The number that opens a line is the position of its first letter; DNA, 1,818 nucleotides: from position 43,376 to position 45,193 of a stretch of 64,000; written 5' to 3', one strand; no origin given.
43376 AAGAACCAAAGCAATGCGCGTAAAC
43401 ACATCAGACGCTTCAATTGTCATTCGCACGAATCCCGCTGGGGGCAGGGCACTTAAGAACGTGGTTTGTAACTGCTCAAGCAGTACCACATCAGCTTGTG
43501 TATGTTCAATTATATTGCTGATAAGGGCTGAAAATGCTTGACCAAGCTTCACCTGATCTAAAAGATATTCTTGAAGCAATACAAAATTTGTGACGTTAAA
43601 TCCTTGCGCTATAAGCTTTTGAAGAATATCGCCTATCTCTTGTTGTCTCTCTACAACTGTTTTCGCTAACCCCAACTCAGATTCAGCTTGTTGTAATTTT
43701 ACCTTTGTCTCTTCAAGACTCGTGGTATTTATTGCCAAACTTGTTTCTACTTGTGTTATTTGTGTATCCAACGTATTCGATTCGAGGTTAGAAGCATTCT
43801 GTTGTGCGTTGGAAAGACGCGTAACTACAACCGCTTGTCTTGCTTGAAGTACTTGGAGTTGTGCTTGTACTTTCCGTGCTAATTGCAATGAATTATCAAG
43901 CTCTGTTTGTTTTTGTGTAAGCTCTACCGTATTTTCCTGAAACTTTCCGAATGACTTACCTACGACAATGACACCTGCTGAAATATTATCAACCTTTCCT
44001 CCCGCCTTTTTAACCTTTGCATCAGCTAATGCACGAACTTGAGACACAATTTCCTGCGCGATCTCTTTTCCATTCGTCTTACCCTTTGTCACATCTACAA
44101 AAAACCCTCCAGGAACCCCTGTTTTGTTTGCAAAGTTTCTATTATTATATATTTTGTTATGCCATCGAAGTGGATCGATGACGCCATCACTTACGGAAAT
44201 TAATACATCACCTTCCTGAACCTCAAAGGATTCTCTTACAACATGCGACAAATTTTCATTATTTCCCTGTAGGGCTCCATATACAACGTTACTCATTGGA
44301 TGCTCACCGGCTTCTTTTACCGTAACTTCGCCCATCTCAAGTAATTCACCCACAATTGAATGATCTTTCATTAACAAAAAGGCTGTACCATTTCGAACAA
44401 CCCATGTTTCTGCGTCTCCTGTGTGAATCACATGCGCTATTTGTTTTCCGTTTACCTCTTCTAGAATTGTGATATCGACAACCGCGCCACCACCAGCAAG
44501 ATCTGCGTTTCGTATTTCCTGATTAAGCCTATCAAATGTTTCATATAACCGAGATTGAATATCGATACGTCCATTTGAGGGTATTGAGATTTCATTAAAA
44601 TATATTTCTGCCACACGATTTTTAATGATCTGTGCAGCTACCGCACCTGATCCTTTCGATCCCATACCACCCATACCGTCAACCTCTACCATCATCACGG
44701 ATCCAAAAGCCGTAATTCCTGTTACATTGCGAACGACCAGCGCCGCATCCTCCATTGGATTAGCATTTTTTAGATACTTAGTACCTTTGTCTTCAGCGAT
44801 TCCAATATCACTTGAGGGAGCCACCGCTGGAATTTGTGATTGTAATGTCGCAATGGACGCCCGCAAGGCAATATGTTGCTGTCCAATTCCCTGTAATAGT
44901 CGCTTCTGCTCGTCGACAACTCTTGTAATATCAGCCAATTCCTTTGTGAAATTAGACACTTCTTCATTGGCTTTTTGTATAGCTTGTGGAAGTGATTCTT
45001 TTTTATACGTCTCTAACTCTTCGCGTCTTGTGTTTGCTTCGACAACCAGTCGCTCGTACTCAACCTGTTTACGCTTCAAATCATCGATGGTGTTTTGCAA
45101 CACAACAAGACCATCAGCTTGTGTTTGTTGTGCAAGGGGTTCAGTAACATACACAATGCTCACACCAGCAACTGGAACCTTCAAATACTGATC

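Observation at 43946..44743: Canonical PP2C/SpoIIE-type Ser/Thr phosphatase domain inside the megaprotein (approx. residues 4195-4460)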

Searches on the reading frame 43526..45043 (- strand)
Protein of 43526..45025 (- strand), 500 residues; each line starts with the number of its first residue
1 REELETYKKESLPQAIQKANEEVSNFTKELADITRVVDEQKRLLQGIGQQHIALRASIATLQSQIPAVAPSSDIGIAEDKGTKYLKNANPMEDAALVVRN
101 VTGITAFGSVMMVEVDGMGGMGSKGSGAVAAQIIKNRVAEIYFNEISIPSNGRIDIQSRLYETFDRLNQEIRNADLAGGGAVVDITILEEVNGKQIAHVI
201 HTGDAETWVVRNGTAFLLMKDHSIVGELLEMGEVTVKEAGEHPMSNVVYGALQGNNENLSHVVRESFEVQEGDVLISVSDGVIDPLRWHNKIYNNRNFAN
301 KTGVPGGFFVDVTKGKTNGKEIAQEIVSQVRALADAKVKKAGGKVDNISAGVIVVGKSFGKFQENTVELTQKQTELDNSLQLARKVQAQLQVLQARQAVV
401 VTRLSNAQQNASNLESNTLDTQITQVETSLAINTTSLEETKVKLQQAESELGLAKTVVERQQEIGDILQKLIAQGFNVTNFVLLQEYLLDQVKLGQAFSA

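Call 6: search_protein_families(library=pfam, proteins=[window:43646-45043:-], max_evalue=1)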
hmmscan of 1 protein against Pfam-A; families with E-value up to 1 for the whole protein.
window:43646-45043:- (466 aa): 2 families
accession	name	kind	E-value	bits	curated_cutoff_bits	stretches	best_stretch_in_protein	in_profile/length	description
PF12795.12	MscS_porin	-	0.005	16.9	34.4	2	374-457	114-193/238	Mechanosensitive ion channel porin domain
PF07228.17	SpoIIE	-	0.0071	16.8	25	1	266-305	111-150/192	Stage II sporulation protein E (SpoIIE)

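Call 23: find_related_loci(query=window:43526-45025:-, collection=genome_contigs, flank=10000)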
Query window:43526-45025:- (500 aa) in genome_contigs; peptide patterns used: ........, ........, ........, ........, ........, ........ (x = any residue, [..] = any of these).
105 stretches matched a pattern, but none encodes a relative of the query by tblastn (E <= 1e-3).

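Call 24: search_protein_representatives(protein=window:43526-45025:-)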
Query: 500 residues. Proteins with E-value up to 0.001 (for the whole library): 7910; up to 1e-10: 61; up to 1e-30: 2. The best 150 are listed.
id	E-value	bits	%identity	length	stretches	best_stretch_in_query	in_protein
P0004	2.4e-78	281.0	44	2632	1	54-437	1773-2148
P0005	6.1e-43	164.3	42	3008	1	76-335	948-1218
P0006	5.9e-26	108.4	41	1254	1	178-358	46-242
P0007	3.0e-14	69.8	33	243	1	112-287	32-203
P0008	3.7e-14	69.5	33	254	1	102-282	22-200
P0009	7.7e-14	68.4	31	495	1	92-287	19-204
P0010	1.3e-13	67.6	35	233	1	115-284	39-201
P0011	1.7e-13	67.3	32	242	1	103-286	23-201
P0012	2.5e-13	66.7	34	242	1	110-283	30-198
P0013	4.5e-13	65.9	33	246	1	111-285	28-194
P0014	6.2e-13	65.4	28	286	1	115-286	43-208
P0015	7.1e-13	65.3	32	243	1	104-283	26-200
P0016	1.6e-12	64.1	32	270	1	115-285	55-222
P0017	2.0e-12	63.8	31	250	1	107-300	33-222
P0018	2.3e-12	63.6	32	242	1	112-286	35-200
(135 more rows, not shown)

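Call 56: search_protein_families(library=pfam, proteins=[P0004, P0005, P0006], max_evalue=0.001)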
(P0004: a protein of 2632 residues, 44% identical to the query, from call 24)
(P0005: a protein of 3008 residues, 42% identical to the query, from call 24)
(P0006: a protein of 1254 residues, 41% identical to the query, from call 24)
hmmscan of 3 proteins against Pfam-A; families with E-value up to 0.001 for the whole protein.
P0004 (2632 aa): 0 families

P0005 (3008 aa): 6 families
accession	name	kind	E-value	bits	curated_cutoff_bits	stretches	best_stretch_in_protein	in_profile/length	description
PF13649.12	Methyltransf_25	-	6.4e-12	46.4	27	1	2124-2221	3-97/97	Methyltransferase domain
PF00027.35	cNMP_binding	-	1.7e-11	44.4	27.5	1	2360-2446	3-89/89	Cyclic nucleotide-binding domain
PF08241.18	Methyltransf_11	-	1.8e-11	44.9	21.2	1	2140-2225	16-95/95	Methyltransferase domain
PF13847.12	Methyltransf_31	-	1.2e-09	38.4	27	1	2117-2225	2-109/145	Methyltransferase domain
PF00498.31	FHA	-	6.2e-06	27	20.7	1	1323-1372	2-46/67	FHA domain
PF08242.18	Methyltransf_12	-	3.4e-05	24.9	30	1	2125-2223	3-98/98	Methyltransferase domain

P0006 (1254 aa): 4 families
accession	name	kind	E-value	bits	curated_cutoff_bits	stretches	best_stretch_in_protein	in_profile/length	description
PF00498.31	FHA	-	8e-26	90.7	20.7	2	666-729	1-63/67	FHA domain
PF16697.10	Yop-YscD_cpl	-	5e-11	43.2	33.2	1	663-739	16-88/94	Inner membrane component of T3SS, cytoplasmic domain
PF14890.11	Intein_splicing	-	2.2e-06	28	35.8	1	1127-1187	9-72/155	Intein splicing domain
PF00481.26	PP2C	-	0.00058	20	20.3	1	16-91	71-141/255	Protein phosphatase 2C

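Call 68: list_cluster_members(proteins=[P0004, P0005, P0006])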
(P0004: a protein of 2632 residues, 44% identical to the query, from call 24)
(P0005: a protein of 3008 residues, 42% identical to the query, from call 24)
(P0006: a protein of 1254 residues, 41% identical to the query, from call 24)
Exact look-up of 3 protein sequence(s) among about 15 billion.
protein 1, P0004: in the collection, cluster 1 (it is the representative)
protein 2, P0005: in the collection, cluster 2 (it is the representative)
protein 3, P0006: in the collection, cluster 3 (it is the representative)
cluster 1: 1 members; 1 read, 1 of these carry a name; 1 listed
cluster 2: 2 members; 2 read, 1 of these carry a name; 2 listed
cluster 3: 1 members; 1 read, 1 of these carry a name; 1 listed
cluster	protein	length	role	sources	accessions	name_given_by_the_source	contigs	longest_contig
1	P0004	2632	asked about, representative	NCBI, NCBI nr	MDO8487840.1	MAG: SpoIIE family protein phosphatase [bacterium] | SpoIIE family protein phosphatase [bacterium]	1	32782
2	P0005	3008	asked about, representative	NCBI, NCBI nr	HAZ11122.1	MAG TPA: hypothetical protein DCY56_08520, partial [Candidatus Omnitrophica bacterium] | hypothetical protein [Candidatus Omnitrophota bacterium]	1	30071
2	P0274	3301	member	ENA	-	-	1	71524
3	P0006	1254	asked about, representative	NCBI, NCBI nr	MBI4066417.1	FHA domain-containing protein, partial [Candidatus Gottesmanbacteria bacterium] | FHA domain-containing protein [Candidatus Gottesmanbacteria bacterium]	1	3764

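Call 69: find_encoding_contigs(protein=P0004, flank=8000, max_places=2)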
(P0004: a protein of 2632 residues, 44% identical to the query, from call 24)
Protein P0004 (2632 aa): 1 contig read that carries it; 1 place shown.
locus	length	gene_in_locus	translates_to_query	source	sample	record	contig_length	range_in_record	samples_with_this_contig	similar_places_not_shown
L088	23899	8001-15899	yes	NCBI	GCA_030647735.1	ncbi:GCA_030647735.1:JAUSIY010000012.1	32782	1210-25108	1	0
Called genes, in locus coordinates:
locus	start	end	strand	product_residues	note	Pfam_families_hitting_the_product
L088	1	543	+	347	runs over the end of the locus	PF03417:AAT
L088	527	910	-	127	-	PF01035:DNA_binding_1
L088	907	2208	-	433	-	PF00534:Glycos_transf_1, PF13692:Glyco_trans_1_4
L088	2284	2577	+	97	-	-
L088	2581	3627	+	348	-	PF07995:GSDH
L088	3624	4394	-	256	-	-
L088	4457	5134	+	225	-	-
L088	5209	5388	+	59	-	PF00584:SecE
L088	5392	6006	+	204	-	PF02357:NusG, PF00467:KOW (weak)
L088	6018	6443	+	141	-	PF03946:Ribosomal_L11_N, PF00298:Ribosomal_L11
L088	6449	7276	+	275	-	PF00687:Ribosomal_L1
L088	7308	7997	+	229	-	-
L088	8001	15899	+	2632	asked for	-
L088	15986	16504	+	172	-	PF00466:Ribosomal_L10, PF27436:RL10_C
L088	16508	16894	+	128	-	PF16320:Ribosomal_L12_N, PF00542:Ribosomal_L12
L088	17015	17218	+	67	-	PF12728:HTH_17, PF13411:MerR_1, PF00376:MerR (weak)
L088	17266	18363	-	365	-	PF00348:polyprenyl_synt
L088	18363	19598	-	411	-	PF01255:Prenyltransf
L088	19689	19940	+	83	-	PF04014:MazE_antitoxin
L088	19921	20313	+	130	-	PF02661:Fic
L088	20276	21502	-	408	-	PF00587:tRNA-synt_2b, PF03129:HGTP_anticodon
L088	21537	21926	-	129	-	-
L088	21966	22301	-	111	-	PF04020:Phage_holin_4_2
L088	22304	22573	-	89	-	-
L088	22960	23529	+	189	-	PF13671:AAA_33 (weak)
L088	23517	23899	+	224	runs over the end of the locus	PF07228:SpoIIE (faint)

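Call 72: search_protein_families(library=pfam, proteins=[L088:7308-7997:+], max_evalue=1)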
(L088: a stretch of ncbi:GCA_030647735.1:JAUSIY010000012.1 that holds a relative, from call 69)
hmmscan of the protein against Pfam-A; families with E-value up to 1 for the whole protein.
L088:7308-7997:+ (229 aa): 3 families
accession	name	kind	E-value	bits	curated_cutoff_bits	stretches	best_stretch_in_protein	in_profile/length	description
PF00041.27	fn3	-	0.00034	21.2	25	1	48-109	8-67/84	Fibronectin type III domain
PF16656.11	Pur_ac_phosph_N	-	0.0041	18.1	30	1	76-113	46-83/93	Purple acid Phosphatase, N-terminal domain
PF16893.11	fn3_2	-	0.0041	17.7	27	0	148-183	50-84/89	Fibronectin type III domain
